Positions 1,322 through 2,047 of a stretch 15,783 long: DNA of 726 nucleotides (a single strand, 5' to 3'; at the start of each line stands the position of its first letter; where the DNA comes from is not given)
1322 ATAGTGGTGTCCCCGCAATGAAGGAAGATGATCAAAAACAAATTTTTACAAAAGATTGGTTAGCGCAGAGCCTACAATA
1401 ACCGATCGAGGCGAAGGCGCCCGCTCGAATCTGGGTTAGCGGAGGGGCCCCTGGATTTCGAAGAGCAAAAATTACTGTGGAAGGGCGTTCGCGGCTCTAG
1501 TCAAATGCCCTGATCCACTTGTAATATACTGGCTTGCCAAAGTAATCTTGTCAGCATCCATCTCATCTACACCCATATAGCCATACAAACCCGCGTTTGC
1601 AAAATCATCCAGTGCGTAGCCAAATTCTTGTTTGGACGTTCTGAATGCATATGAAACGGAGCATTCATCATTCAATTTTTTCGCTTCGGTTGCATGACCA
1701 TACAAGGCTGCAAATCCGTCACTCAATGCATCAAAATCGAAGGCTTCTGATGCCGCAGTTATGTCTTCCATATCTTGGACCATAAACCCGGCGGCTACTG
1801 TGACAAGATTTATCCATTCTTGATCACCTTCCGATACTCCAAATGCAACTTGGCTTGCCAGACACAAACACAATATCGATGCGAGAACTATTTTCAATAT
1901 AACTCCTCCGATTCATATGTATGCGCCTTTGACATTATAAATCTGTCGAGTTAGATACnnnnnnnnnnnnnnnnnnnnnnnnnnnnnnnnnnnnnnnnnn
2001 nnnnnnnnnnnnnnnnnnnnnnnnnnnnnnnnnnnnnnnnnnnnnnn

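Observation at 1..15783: Head-only, tail-less, integrase-less 15.7-kb replicon: candidate capsid-forming satellite or virus-plasmid hybrid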

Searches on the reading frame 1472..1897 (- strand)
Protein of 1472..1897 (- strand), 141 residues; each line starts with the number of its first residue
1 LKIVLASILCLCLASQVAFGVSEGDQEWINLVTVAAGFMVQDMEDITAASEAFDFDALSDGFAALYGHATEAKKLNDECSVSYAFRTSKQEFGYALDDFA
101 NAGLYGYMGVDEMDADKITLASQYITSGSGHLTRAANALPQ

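Call 9: search_protein_families(library=pfam, max_evalue=0.1, proteins=[window:1472-1897:-])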
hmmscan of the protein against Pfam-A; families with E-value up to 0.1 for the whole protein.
window:1472-1897:- (141 aa): 0 families

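Call 11: search_protein_families(library=phrogs, max_evalue=0.01, proteins=[window:1472-1897:-])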
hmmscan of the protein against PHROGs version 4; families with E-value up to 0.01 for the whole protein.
window:1472-1897:- (141 aa): 0 families

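Call 63: search_protein_families(library=padloc, max_evalue=0.01, proteins=[window:1472-1897:-])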
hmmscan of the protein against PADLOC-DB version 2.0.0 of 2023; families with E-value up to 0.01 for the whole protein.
window:1472-1897:- (141 aa): 0 families

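Call 84: search_solved_structures(query=window:1472-1897:-, max_evalue=1)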
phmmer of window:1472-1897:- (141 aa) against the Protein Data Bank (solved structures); distinct sequences matched with E-value up to 1: 0.
